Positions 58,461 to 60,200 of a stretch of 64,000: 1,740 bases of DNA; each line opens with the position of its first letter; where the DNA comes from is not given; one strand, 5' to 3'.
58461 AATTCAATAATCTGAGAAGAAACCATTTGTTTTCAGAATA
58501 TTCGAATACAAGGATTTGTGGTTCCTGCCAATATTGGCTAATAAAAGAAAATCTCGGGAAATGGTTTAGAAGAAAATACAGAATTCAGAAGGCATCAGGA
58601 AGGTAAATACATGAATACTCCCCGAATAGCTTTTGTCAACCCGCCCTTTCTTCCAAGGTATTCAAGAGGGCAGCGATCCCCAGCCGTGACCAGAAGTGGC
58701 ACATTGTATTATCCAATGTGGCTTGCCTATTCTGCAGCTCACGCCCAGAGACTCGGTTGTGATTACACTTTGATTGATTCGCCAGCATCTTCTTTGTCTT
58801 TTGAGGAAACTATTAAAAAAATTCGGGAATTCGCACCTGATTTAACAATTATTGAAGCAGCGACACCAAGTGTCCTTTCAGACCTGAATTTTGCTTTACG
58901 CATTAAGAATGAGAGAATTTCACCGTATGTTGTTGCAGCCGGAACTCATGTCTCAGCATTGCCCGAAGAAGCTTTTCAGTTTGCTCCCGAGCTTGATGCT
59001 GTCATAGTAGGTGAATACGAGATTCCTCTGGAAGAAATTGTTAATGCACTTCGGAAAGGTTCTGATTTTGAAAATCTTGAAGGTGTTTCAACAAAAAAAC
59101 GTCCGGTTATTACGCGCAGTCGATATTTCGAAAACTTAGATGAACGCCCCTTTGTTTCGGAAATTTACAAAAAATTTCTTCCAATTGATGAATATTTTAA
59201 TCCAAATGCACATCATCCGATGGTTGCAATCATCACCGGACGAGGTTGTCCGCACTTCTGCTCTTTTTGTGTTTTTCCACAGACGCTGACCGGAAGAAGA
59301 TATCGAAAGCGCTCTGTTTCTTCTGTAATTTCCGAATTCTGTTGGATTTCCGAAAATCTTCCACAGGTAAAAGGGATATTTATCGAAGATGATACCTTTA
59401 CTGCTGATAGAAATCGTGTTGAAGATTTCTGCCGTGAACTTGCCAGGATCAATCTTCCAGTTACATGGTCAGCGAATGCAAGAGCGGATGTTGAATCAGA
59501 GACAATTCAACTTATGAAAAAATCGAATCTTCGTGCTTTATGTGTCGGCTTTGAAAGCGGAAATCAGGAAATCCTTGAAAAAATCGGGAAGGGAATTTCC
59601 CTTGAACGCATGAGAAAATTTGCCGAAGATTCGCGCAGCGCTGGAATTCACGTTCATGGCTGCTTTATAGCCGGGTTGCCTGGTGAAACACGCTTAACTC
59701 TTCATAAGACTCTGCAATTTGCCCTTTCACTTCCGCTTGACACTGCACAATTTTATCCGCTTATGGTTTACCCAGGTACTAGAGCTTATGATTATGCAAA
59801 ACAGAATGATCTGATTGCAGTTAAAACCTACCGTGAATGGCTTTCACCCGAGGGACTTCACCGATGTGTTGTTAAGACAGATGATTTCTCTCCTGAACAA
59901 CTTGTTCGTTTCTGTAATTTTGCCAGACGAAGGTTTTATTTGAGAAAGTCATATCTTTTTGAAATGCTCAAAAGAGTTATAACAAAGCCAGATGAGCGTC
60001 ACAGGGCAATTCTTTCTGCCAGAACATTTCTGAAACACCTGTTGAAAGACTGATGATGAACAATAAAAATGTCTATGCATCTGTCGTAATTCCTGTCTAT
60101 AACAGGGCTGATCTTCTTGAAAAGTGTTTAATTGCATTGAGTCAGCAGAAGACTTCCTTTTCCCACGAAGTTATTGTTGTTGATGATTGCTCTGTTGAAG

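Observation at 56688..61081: GT2 / radical-SAM-SPASM / HpnJ-like B12-radical-SAM / GT2 cluster: candidate glycolipid headgroup-modification pathway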

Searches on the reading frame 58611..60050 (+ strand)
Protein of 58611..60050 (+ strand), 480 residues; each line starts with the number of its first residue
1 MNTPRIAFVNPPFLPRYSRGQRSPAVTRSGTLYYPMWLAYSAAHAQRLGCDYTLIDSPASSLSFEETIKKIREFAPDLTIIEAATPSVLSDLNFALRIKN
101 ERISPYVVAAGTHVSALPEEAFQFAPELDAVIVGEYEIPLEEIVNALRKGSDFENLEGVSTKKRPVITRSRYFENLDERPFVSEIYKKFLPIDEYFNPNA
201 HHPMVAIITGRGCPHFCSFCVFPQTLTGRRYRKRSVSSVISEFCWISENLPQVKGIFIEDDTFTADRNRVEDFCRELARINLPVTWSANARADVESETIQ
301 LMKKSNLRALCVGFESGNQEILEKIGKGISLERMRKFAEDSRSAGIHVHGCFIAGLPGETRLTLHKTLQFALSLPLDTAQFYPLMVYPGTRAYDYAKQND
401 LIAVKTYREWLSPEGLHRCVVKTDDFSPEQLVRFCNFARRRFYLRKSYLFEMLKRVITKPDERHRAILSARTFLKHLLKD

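Call 3: search_protein_families(library=pfam, proteins=[window:58611-60050:+], max_evalue=0.01)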
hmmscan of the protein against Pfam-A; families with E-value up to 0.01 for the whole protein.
window:58611-60050:+ (480 aa): 2 families
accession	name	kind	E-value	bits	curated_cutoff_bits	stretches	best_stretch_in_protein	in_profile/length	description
PF04055.27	Radical_SAM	-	1.6e-23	84.1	29.5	1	207-371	1-166/166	Radical SAM superfamily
PF02310.24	B12-binding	-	4.1e-11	43.2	32.1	1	25-143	4-120/121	B12 binding domain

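Call 4: search_protein_families(library=ncbifam, proteins=[window:58611-60050:+], max_evalue=0.01)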
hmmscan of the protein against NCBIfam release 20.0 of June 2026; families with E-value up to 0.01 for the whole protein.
window:58611-60050:+ (480 aa): 35 families (the best 25 are shown)
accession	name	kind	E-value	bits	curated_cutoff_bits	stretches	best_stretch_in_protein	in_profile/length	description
TIGR03471.1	HpnJ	equivalog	1e-109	367.5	577.6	1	8-477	5-467/472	hopanoid biosynthesis associated radical SAM protein HpnJ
TIGR02026.1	BchE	equivalog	4.9e-37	127.9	481.35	1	32-475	19-457/497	magnesium-protoporphyrin IX monomethyl ester anaerobic oxidative cyclase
TIGR04479.1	bcpD_PhpK_rSAM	subfamily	1.3e-32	112.8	600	1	138-370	182-405/504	PhpK family radical SAM P-methyltransferase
TIGR04072.2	rSAM_ladder_B12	equivalog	2.1e-32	112.3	360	1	101-405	95-381/443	lipid biosynthesis B12-binding/radical SAM protein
NF038361.1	rSAM_Sden_1168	equivalog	1.7e-28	99.5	575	1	93-405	159-482/560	Sden_1168 family B12-binding radical SAM P-methyltransferase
NF050148.1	rSAM_ApyD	equivalog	6.4e-26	90.9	750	1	70-395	69-392/645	RiPP biosynthesis radical SAM protein ApyD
TIGR04385.1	B12_rSAM_cofa1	equivalog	2.7e-25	89.5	450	1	85-370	79-360/438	B12 lower ligand biosynthesis radical SAM protein BzaD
TIGR04013.1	B12_SAM_MJ_1487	hypoth_equivalog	8.2e-25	87.4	251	2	61-241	28-187/382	TIGR04013 family B12-binding domain/radical SAM domain-containing protein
TIGR04014.1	B12_SAM_MJ_0865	equivalog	1.6e-24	86.5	360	1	71-378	34-340/434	methyl-coenzyme M reductase glutamine C-methyltransferase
TIGR04367.1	HpnR_B12_rSAM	equivalog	9.2e-24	83.8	650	1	35-395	22-372/490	hopanoid C-3 methylase HpnR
NF033070.1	rSAM_AprD4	equivalog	2.9e-23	82.5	500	1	196-437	188-426/456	AprD4 family radical SAM diol-dehydratase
TIGR03975.1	rSAM_ocin_1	subfamily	7.3e-17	61.1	281.85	1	85-362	138-418/606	RiPP maturation radical SAM C-methyltransferase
NF033712.0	B12_rSAM_KedN5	subfamily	1.9e-16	59.4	700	1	104-408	91-403/624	KedN5 family methylcobalamin-dependent radical SAM C-methyltransferase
TIGR04295.1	B12_rSAM_oligo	hypoth_equivalog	3.2e-15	55.7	400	1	33-321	23-304/422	TIGR04295 family B12-binding domain-containing radical SAM protein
NF045585.1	rSAM_slr0320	equivalog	3.3e-14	52.3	775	1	106-347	140-380/511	photosystem II high light acclimation radical SAM protein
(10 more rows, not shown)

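Call 8: find_homologous_proteins(query=window:58611-60050:+, max_evalue=1e-10)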
Query window:58611-60050:+ (480 aa): 4099 proteins with E <= 1e-10 among 8000 candidates; the best 120 are listed.
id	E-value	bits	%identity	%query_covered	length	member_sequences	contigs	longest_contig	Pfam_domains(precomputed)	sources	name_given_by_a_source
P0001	0.0e+0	1103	100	100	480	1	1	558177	PF04055.28,PF02310.25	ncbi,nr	ncbi:MAG: radical SAM protein [Candidatus Riflebacteria bacterium]|nr:radical SAM protein [Candidatu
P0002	1.4e-245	834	73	100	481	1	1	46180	PF04055.28,PF02310.25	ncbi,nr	ncbi:MAG: radical SAM protein [Candidatus Riflebacteria bacterium]|nr:radical SAM protein [Candidatu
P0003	4.7e-211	720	65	99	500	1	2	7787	PF04055.28,PF02310.25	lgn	-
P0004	2.3e-204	698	63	99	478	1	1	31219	PF04055.28,PF02310.25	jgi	jgi:anaerobic magnesium-protoporphyrin IX monomethyl ester cyclase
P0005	2.7e-204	697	63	99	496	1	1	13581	PF04055.28,PF02310.25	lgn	-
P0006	6.1e-204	696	60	100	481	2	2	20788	PF04055.28,PF02310.25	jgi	-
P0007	6.9e-204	696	62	99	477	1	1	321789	PF04055.28,PF02310.25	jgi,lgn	jgi:radical SAM superfamily enzyme YgiQ (UPF0313 family)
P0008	7.5e-204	696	63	99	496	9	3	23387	PF04055.28,PF02310.25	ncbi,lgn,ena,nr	ncbi:MAG: coproporphyrinogen III oxidase [bacterium ADurb.Bin374]|nr:MAG: coproporphyrinogen III oxi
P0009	1.9e-203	695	62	99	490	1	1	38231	PF04055.28,PF02310.25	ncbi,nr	ncbi:MAG: radical SAM protein [Candidatus Riflebacteria bacterium]|nr:radical SAM protein [Candidatu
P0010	4.2e-202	690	61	99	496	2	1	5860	PF04055.28,PF02310.25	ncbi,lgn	ncbi:MAG TPA: radical SAM protein [Candidatus Ozemobacteraceae bacterium]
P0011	4.5e-202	690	62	99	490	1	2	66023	PF04055.28,PF02310.25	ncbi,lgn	-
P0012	2.7e-200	684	62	100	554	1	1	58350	PF04055.28,PF02310.25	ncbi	ncbi:MAG: radical SAM protein [Candidatus Ozemobacteraceae bacterium]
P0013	3.1e-197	674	60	99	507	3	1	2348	PF04055.28,PF02310.25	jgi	-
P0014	5.2e-197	673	61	99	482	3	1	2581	PF04055.28,PF02310.25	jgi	-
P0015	1.1e-196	672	61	99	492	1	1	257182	PF04055.28,PF02310.25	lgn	-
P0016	2.0e-196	672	61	99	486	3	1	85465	PF04055.28,PF02310.25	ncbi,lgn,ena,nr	ncbi:MAG: radical SAM protein [Candidatus Riflebacteria bacterium]|nr:radical SAM protein [Candidatu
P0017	7.6e-196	670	61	100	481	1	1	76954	PF04055.28,PF02310.25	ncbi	-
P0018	3.4e-195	667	62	99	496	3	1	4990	PF04055.28,PF02310.25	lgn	-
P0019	8.9e-195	666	61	99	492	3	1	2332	PF04055.28,PF02310.25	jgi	-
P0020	2.7e-194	664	59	99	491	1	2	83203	PF04055.28,PF02310.25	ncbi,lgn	ncbi:MAG: hopanoid biosynthesis associated radical SAM protein HpnJ [Candidatus Rifleibacteriota bac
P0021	5.1e-194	664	59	99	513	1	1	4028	PF04055.28,PF02310.25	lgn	-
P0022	5.9e-186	637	59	99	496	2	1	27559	PF04055.28,PF02310.25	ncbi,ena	-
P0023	9.1e-175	600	58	93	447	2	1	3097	PF04055.28,PF02310.25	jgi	-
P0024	1.0e-160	554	51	99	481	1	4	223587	PF04055.28,PF02310.25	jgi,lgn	jgi:radical SAM superfamily enzyme YgiQ (UPF0313 family)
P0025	4.1e-159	548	49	99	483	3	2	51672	PF04055.28,PF02310.25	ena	-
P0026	8.4e-159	547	50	99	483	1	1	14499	PF04055.28,PF02310.25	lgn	-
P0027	1.4e-158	547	49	99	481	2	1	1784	PF04055.28,PF02310.25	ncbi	-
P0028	6.7e-158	544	51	99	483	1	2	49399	PF04055.28,PF02310.25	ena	-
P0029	1.4e-157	543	50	99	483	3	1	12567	PF04055.28,PF02310.25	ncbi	-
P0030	3.6e-157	542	50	99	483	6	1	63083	PF04055.28,PF02310.25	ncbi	-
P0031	6.5e-157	541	49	99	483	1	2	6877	PF04055.28,PF02310.25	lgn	-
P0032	1.4e-156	540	48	99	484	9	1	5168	PF04055.28,PF02310.25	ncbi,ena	-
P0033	1.8e-156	540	50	99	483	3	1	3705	PF04055.28,PF02310.25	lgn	-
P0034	6.8e-156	538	49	99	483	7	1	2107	PF04055.28,PF02310.25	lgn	-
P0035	1.1e-155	537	50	99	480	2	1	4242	PF04055.28,PF02310.25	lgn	-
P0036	2.3e-155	536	49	99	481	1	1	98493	PF04055.28,PF02310.25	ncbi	-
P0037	3.7e-155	535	49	99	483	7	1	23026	PF04055.28,PF02310.25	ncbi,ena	-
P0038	4.8e-155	535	50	99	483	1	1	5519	PF04055.28,PF02310.25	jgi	jgi:radical SAM superfamily enzyme YgiQ (UPF0313 family)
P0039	5.9e-155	535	50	98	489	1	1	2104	PF04055.28,PF02310.25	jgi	-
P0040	9.6e-155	534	49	99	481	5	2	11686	PF04055.28,PF02310.25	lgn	-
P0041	1.6e-154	533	50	99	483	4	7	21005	PF04055.28,PF02310.25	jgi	jgi:anaerobic magnesium-protoporphyrin IX monomethyl ester cyclase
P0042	2.2e-154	533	49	99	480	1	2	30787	PF04055.28,PF02310.25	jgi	jgi:radical SAM superfamily enzyme YgiQ (UPF0313 family)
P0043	2.5e-154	533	48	99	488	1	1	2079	PF04055.28,PF02310.25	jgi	jgi:anaerobic magnesium-protoporphyrin IX monomethyl ester cyclase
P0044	3.0e-154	532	49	99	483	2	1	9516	PF04055.28,PF02310.25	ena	-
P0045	3.3e-154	532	48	99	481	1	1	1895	PF04055.28,PF02310.25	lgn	-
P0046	4.1e-154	532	52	93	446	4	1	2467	PF04055.28,PF02310.25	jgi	-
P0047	4.7e-154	532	49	99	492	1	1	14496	PF04055.28,PF02310.25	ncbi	-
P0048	5.9e-154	531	50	99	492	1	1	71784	PF04055.28,PF02310.25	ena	-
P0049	1.0e-153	531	46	99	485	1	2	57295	PF04055.28,PF02310.25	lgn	-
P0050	1.5e-153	530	49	99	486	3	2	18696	PF04055.28,PF02310.25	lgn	-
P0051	1.7e-153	530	50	99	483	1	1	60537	PF04055.28,PF02310.25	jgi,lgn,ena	-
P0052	2.0e-153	530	48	99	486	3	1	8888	PF04055.28,PF02310.25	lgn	-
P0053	2.9e-153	529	49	99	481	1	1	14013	PF04055.28,PF02310.25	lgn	-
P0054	3.2e-153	529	49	100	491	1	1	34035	PF04055.28,PF02310.25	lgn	-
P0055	3.2e-153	529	49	99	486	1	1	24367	PF04055.28,PF02310.25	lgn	-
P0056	6.1e-153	528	47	100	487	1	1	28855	PF04055.28,PF02310.25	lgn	-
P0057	9.5e-153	527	49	99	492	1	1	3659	PF04055.28,PF02310.25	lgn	-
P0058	1.0e-152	527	49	99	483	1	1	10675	PF04055.28,PF02310.25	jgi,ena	-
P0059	1.1e-152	527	48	99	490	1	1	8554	PF04055.28,PF02310.25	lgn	-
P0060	1.4e-152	527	48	100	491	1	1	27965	PF04055.28,PF02310.25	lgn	-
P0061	1.5e-152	527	48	100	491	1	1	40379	PF04055.28,PF02310.25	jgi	-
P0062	1.7e-152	527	48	99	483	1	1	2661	PF04055.28,PF02310.25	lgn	-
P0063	2.0e-152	526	49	99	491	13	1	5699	PF04055.28,PF02310.25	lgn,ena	-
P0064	2.0e-152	526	48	99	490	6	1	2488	PF04055.28,PF02310.25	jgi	-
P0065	2.1e-152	526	47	99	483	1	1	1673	PF04055.28,PF02310.25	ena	-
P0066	2.4e-152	526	49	99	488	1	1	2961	PF04055.28,PF02310.25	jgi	jgi:anaerobic magnesium-protoporphyrin IX monomethyl ester cyclase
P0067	2.5e-152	526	48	99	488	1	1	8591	PF04055.28,PF02310.25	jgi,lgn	-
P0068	4.7e-152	525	48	99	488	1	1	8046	PF04055.28,PF02310.25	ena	-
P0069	8.2e-152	524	47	99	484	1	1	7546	PF04055.28,PF02310.25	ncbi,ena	-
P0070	1.1e-151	524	48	99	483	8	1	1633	PF04055.28,PF02310.25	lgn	-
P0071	1.2e-151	524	48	98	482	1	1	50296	PF04055.28,PF02310.25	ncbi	-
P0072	1.4e-151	524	48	99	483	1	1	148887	PF04055.28,PF02310.25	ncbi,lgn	-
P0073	1.8e-151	523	48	99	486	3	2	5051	PF04055.28,PF02310.25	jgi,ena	jgi:radical SAM superfamily enzyme YgiQ (UPF0313 family)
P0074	2.6e-151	523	48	99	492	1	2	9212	PF04055.28,PF02310.25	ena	-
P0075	3.2e-151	522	47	100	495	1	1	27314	PF04055.28,PF02310.25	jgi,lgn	jgi:radical SAM superfamily enzyme YgiQ (UPF0313 family)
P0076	4.1e-151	522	48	100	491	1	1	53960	PF04055.28,PF02310.25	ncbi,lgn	ncbi:MAG: radical SAM protein [Nitrospirota bacterium]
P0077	4.1e-151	522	50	99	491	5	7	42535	PF04055.28,PF02310.25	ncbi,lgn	-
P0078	4.9e-151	522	48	100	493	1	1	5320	PF04055.28,PF02310.25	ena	-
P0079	6.3e-151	521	48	99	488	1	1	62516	PF04055.28,PF02310.25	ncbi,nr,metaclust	ncbi:MAG: hypothetical protein A2Y97_04155 [Nitrospirae bacterium RBG_13_39_12]|nr:MAG: hypothetical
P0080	6.3e-151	521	48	99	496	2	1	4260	PF04055.28,PF02310.25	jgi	-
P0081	6.5e-151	521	47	99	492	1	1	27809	PF04055.28,PF02310.25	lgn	-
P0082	8.3e-151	521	47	100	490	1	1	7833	PF04055.28,PF02310.25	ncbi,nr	ncbi:radical SAM domain-containing protein [Candidatus Magnetoovum chiemensis]|nr:radical SAM domain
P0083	8.6e-151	521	48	99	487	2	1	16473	PF04055.28,PF02310.25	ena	-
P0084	1.0e-150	521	47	99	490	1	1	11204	PF04055.28,PF02310.25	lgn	-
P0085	1.1e-150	521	47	99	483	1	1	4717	PF04055.28,PF02310.25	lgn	-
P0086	1.3e-150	520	47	99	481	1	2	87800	PF04055.28,PF02310.25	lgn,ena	-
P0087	1.4e-150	520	48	99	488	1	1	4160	PF04055.28,PF02310.25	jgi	jgi:anaerobic magnesium-protoporphyrin IX monomethyl ester cyclase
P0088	1.5e-150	520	48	99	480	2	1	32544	PF04055.28,PF02310.25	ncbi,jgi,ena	-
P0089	2.0e-150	520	47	99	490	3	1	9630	PF04055.28,PF02310.25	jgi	jgi:anaerobic magnesium-protoporphyrin IX monomethyl ester cyclase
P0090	2.6e-150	519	48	99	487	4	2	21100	PF04055.28,PF02310.25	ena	-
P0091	3.2e-150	519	48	99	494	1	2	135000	PF04055.28,PF02310.25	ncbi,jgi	ncbi:MAG: B12-binding domain-containing radical SAM protein [Planctomycetota bacterium]|jgi:radical 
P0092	4.6e-150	519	48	99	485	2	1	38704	PF04055.28,PF02310.25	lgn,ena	-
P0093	4.7e-150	519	46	99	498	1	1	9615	PF04055.28,PF02310.25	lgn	-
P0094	5.6e-150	518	48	99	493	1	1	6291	PF04055.28,PF02310.25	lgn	-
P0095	5.6e-150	518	48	99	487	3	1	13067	PF04055.28,PF02310.25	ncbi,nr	ncbi:MAG: radical SAM protein [Planctomycetes bacterium]|nr:radical SAM protein [Planctomycetota bac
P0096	7.0e-150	518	47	99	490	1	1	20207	PF04055.28,PF02310.25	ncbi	ncbi:B12-binding domain-containing radical SAM protein [Planctomycetota bacterium]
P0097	8.0e-150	518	48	99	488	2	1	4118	PF04055.28,PF02310.25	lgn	-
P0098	9.8e-150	518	47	99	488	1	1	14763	PF04055.28,PF02310.25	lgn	-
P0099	1.0e-149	517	47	99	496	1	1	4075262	PF04055.28,PF02310.25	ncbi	ncbi:Radical SAM domain protein [Candidatus Electrothrix laxa]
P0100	1.0e-149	517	48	100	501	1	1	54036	PF04055.28,PF02310.25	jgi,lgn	-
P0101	1.1e-149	517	47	99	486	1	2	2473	PF04055.28,PF02310.25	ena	-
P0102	1.2e-149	517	47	100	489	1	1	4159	PF04055.28,PF02310.25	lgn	-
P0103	1.4e-149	517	46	99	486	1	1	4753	PF04055.28,PF02310.25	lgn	-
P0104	1.5e-149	517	48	99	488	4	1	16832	PF04055.28,PF02310.25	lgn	-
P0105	1.5e-149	517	47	99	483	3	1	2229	PF04055.28,PF02310.25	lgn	-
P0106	1.6e-149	517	48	99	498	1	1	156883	PF04055.28,PF02310.25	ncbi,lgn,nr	ncbi:MAG: B12-binding domain-containing radical SAM protein [Desulfobulbus propionicus]|nr:MAG: B12-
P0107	1.7e-149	517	48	100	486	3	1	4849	PF04055.28,PF02310.25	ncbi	-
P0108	1.8e-149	517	48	99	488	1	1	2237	PF04055.28,PF02310.25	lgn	-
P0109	1.9e-149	517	46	100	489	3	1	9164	PF04055.28,PF02310.25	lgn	-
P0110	2.0e-149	517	46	100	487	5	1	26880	PF04055.28,PF02310.25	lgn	-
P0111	2.1e-149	516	48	99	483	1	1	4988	PF04055.28,PF02310.25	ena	-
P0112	2.6e-149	516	47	99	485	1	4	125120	PF04055.28,PF02310.25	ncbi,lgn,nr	ncbi:MAG: radical SAM protein [Nitrospirae bacterium]|nr:radical SAM protein [Nitrospirota bacterium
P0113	2.6e-149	516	47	99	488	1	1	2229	PF04055.28,PF02310.25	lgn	-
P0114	2.7e-149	516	48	99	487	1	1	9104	PF04055.28,PF02310.25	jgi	-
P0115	2.9e-149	516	48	99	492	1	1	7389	PF04055.28,PF02310.25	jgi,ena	-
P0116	2.9e-149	516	48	100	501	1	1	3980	PF04055.28,PF02310.25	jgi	jgi:radical SAM superfamily enzyme YgiQ (UPF0313 family)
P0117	3.0e-149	516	47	99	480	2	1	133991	PF04055.28,PF02310.25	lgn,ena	-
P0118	3.2e-149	516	48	99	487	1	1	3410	PF04055.28,PF02310.25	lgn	-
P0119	3.5e-149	516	48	99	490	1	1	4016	PF04055.28,PF02310.25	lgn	-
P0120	3.5e-149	516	48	99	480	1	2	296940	PF04055.28,PF02310.25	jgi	jgi:radical SAM superfamily enzyme YgiQ (UPF0313 family)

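Call 10: find_encoding_contigs(protein=P0099, flank=10000, max_places=2)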
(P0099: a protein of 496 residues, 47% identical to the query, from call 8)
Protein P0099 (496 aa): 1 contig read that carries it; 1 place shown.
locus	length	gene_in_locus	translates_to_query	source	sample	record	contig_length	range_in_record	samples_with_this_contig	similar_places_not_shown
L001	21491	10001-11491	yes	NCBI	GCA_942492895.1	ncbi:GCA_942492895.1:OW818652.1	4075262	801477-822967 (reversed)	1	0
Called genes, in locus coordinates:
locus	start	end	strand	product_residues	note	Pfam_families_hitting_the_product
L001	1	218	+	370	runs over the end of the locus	PF07992:Pyr_redox_2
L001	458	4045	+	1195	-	-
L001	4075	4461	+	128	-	PF02537:CRCB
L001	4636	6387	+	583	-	PF01609:DDE_Tnp_1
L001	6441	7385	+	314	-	PF03279:Lip_A_acyltrans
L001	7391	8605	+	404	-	PF01075:Glyco_transf_9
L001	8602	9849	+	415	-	PF04015:DUF362, PF12838:Fer4_7 (faint), PF00037:Fer4 (faint)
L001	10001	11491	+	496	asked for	PF02310:B12-binding, PF04055:Radical_SAM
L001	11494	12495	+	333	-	PF00535:Glycos_transf_2, PF10111:Glyco_tranf_2_2, PF13506:Glyco_transf_21 (weak), PF13641:Glyco_tranf_2_3, PF13632:Glyco_trans_2_3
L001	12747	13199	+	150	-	PF22817:ApeP-like, PF07977:FabA, PF22818:ApeI-like, PF01575:MaoC_dehydratas (weak)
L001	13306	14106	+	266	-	PF25084:LbH_EIF2B (faint), PF25087:GMPPB_C (weak), PF00132:Hexapep (weak), PF13720:Acetyltransf_11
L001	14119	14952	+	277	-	PF17930:LpxI_N, PF06230:LpxI_C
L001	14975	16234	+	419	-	PF13439:Glyco_transf_4, PF13579:Glyco_trans_4_4 (weak), PF20706:GT4-conflict (weak), PF00534:Glycos_transf_1, PF13692:Glyco_trans_1_4, PF13524:Glyco_trans_1_2 (weak)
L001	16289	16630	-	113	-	-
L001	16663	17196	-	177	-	PF03259:Robl_LC7 (weak)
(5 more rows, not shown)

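Call 11: find_encoding_contigs(protein=P0091, flank=10000, max_places=2)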
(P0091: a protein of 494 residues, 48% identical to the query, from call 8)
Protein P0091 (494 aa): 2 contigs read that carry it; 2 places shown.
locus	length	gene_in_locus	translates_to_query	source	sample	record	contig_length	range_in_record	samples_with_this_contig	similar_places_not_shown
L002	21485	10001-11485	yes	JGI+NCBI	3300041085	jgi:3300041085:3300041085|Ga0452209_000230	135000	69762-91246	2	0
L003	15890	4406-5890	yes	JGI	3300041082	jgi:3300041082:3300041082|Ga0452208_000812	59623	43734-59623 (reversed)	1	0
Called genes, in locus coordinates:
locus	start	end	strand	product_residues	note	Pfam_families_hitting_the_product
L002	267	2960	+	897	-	-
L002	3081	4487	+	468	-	PF14720:NiFe_hyd_SSU_C (faint), PF01058:Oxidored_q6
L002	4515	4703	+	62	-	-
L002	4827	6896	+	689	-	PF00374:NiFeSe_Hases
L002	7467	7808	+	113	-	PF01750:HycI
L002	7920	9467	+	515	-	PF13623:SurA_N_2 (faint), PF13145:Rotamase_2, PF13616:Rotamase_3, PF00639:Rotamase, PF13145:Rotamase_2, PF13616:Rotamase_3, PF00639:Rotamase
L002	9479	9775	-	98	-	-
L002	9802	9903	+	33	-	-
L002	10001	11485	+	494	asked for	PF02310:B12-binding, PF04055:Radical_SAM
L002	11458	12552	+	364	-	PF00535:Glycos_transf_2, PF10111:Glyco_tranf_2_2, PF13641:Glyco_tranf_2_3, PF13632:Glyco_trans_2_3 (weak)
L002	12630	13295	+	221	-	PF02397:Bac_transf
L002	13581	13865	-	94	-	-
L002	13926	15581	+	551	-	PF01663:Phosphodiest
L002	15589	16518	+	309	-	PF01209:Ubie_methyltran (faint), PF13489:Methyltransf_23, PF13847:Methyltransf_31, PF08241:Methyltransf_11, PF08242:Methyltransf_12, PF13649:Methyltransf_25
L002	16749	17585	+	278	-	PF01209:Ubie_methyltran (faint), PF13489:Methyltransf_23, PF07021:MetW (weak), PF13847:Methyltransf_31, PF08241:Methyltransf_11, PF08242:Methyltransf_12, PF13649:Methyltransf_25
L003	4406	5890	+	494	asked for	PF02310:B12-binding, PF04055:Radical_SAM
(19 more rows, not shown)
